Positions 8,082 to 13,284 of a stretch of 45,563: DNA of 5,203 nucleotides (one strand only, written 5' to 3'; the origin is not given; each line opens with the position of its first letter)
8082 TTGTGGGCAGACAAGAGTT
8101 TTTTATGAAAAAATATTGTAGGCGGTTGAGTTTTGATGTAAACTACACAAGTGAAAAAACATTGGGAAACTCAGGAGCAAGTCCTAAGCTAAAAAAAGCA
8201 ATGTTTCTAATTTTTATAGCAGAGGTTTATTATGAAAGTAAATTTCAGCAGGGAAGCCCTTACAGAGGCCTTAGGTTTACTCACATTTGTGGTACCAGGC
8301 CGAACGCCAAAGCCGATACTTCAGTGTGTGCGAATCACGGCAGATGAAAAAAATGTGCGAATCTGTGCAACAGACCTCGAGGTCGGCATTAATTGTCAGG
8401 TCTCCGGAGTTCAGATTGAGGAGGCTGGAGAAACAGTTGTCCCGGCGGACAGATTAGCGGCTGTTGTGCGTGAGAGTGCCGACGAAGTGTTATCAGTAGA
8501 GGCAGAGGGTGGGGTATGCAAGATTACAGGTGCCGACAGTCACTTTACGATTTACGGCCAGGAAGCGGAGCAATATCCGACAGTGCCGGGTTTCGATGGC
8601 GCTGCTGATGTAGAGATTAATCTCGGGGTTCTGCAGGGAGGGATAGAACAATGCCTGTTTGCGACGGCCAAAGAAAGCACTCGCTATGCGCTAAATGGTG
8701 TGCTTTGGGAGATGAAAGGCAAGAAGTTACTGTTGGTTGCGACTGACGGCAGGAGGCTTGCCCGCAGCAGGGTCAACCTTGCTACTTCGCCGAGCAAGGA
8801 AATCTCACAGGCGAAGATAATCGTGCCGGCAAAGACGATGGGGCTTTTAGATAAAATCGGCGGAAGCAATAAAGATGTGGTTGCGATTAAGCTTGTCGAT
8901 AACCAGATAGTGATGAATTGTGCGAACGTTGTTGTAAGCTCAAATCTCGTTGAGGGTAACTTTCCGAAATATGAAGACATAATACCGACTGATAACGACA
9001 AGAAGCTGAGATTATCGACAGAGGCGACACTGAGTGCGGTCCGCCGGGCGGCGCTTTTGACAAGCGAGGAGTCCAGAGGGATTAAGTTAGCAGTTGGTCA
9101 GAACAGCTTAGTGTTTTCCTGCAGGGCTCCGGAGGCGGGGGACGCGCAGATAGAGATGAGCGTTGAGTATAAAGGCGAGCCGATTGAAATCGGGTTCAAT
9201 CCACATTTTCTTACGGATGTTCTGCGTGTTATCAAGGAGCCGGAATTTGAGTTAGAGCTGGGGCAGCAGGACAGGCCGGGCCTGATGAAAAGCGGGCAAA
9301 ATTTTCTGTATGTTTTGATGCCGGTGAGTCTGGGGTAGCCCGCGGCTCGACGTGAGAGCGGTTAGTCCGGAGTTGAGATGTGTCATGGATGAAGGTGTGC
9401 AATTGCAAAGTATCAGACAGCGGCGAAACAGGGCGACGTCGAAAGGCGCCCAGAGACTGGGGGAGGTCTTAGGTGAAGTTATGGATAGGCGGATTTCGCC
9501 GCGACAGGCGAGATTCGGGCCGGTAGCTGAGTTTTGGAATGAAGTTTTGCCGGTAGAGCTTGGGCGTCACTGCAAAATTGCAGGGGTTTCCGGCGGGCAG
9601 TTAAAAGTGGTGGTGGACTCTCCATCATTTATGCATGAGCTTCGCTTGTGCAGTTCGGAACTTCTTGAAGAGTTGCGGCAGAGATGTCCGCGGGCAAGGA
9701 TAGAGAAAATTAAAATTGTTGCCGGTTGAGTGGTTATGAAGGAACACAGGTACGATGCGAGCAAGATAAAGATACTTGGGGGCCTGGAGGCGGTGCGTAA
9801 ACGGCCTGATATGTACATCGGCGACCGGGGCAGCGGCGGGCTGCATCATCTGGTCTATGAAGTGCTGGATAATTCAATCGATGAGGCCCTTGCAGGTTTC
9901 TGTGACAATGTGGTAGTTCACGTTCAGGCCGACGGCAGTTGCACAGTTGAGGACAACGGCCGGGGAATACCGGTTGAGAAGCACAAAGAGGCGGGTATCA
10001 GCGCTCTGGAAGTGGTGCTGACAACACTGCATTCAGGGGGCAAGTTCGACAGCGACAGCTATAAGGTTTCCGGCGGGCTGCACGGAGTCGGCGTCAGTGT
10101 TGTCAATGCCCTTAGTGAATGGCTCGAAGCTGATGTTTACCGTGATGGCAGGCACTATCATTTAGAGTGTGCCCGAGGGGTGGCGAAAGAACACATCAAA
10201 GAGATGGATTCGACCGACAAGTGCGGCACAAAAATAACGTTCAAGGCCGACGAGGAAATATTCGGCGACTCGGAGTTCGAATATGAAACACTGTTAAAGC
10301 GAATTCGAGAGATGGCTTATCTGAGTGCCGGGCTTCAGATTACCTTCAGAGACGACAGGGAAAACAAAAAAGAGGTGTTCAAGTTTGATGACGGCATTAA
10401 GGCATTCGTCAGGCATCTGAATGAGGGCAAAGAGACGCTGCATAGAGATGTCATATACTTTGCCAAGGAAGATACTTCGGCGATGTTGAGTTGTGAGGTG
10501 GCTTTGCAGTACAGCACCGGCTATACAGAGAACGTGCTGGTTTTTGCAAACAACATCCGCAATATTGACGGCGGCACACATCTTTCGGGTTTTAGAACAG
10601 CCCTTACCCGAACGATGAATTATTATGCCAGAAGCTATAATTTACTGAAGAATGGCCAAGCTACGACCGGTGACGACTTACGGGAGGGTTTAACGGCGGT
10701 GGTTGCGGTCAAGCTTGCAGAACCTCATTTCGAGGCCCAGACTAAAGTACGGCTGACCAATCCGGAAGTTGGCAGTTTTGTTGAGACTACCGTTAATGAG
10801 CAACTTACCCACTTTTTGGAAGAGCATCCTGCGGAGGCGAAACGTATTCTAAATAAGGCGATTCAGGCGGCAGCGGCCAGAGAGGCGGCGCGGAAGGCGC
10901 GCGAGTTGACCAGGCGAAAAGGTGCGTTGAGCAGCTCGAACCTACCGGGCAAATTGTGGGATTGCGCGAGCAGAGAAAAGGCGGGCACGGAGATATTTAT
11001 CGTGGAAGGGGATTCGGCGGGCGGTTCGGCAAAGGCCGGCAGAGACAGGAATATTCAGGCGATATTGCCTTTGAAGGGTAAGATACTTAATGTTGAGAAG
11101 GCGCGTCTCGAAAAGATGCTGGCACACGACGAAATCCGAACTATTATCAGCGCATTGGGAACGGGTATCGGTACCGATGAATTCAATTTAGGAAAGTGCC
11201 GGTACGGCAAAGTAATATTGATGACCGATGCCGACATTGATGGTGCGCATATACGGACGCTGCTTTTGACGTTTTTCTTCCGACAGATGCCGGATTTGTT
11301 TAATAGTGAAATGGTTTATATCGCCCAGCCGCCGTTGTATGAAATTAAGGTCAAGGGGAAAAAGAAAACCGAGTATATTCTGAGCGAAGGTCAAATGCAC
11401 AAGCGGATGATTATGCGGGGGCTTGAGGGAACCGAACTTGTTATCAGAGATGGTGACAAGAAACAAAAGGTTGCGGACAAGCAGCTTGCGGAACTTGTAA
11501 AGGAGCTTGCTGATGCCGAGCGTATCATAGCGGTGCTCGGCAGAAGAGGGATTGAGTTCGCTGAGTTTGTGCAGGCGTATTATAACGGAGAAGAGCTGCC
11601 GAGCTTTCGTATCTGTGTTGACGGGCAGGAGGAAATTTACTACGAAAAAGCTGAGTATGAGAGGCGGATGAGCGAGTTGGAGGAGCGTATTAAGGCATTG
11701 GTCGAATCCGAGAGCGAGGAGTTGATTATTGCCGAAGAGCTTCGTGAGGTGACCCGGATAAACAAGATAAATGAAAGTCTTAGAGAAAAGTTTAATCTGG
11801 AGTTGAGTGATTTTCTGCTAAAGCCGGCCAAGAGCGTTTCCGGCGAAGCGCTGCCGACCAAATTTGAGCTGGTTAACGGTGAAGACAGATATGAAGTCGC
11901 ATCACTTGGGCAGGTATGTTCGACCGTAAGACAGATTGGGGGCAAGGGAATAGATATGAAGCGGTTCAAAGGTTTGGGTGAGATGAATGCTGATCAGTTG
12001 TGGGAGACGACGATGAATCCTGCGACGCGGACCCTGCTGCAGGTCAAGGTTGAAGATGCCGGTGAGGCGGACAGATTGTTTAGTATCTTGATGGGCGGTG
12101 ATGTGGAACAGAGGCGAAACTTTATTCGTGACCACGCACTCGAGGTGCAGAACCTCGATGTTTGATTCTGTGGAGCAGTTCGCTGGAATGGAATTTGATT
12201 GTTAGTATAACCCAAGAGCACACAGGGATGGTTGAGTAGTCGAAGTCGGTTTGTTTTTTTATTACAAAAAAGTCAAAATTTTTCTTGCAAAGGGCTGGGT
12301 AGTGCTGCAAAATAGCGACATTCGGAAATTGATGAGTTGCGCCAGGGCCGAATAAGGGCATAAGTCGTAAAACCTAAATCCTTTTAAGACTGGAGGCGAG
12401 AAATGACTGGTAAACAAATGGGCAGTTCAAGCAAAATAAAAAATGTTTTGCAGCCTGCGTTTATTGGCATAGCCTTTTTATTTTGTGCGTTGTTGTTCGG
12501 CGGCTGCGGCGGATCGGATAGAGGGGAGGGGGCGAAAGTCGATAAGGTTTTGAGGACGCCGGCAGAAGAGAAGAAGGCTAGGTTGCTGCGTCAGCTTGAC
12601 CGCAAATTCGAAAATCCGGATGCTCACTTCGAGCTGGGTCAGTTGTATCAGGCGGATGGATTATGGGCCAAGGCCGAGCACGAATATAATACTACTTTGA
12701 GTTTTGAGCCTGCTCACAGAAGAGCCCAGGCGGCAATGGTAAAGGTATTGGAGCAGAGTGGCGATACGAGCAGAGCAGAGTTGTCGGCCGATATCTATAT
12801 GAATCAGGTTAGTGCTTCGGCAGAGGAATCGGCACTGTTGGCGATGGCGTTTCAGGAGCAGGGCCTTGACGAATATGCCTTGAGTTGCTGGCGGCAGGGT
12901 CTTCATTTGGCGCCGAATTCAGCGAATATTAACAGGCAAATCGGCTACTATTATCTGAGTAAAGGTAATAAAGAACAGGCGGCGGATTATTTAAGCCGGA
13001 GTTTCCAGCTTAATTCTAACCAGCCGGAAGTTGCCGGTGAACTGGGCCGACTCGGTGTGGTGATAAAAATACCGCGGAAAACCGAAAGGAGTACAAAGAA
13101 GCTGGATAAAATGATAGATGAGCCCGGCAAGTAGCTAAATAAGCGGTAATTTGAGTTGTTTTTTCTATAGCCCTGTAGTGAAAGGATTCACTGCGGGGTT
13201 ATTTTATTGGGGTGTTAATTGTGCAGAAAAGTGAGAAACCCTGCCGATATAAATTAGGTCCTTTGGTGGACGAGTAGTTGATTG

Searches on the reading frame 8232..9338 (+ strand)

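Call 56: search_protein_families(library=pfam, proteins=[window:8232-9338:+], max_evalue=0.00001)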
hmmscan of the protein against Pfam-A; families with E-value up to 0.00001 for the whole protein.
window:8232-9338:+ (368 aa): 3 families
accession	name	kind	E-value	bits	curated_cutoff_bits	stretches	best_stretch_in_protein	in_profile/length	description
PF02767.21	DNA_pol3_beta_2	-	2.7e-28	99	27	1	131-246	4-116/116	DNA polymerase III beta subunit, central domain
PF02768.20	DNA_pol3_beta_3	-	5.2e-25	88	27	1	250-365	3-120/121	DNA polymerase III beta subunit, C-terminal domain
PF00712.24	DNA_pol3_beta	-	4.6e-23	82.1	24.4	1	1-119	1-120/120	DNA polymerase III beta subunit, N-terminal domain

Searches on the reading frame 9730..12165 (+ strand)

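Call 56: search_protein_families(library=pfam, proteins=[window:9730-12165:+], max_evalue=0.00001)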
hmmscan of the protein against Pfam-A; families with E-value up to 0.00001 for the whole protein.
window:9730-12165:+ (811 aa): 4 families
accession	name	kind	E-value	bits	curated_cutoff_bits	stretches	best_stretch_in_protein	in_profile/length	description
PF00204.31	DNA_gyraseB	-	1.4e-58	197.6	27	1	222-392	1-172/173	DNA gyrase B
PF00986.26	DNA_gyraseB_C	-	4.2e-29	100.9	29.8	1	739-799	2-62/63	DNA gyrase B subunit, carboxyl terminus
PF01751.28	Toprim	-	8e-18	64.8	23.1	1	421-532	1-94/96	Toprim domain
PF02518.31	HATPase_c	-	2.1e-17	64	26.4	1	37-175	5-109/111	Histidine kinase-, DNA gyrase B-, and HSP90-like ATPase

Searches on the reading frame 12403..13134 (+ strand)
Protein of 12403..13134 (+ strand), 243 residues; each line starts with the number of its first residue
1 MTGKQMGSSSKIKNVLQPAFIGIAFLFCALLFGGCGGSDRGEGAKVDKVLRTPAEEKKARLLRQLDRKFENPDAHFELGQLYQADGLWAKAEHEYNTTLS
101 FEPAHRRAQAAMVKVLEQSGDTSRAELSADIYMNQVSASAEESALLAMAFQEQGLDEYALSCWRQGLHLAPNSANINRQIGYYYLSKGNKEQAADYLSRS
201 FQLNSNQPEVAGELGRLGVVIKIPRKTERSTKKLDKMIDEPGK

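Call 56: search_protein_families(library=pfam, proteins=[window:12403-13134:+], max_evalue=0.00001)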
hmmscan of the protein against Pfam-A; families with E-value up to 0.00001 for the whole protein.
window:12403-13134:+ (243 aa): 4 families
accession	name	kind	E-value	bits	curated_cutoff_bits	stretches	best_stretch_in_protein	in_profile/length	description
PF07719.23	TPR_2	-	1e-09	38.2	27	0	72-104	1-33/34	Tetratricopeptide repeat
PF00515.34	TPR_1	-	2.9e-08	33.6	27.8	0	180-206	7-33/34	Tetratricopeptide repeat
PF13428.12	TPR_14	-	2.3e-07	31.3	23.5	0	177-217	4-44/44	Tetratricopeptide repeat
PF14559.12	TPR_19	-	1.9e-06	28.5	25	0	61-112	13-65/68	Tetratricopeptide repeat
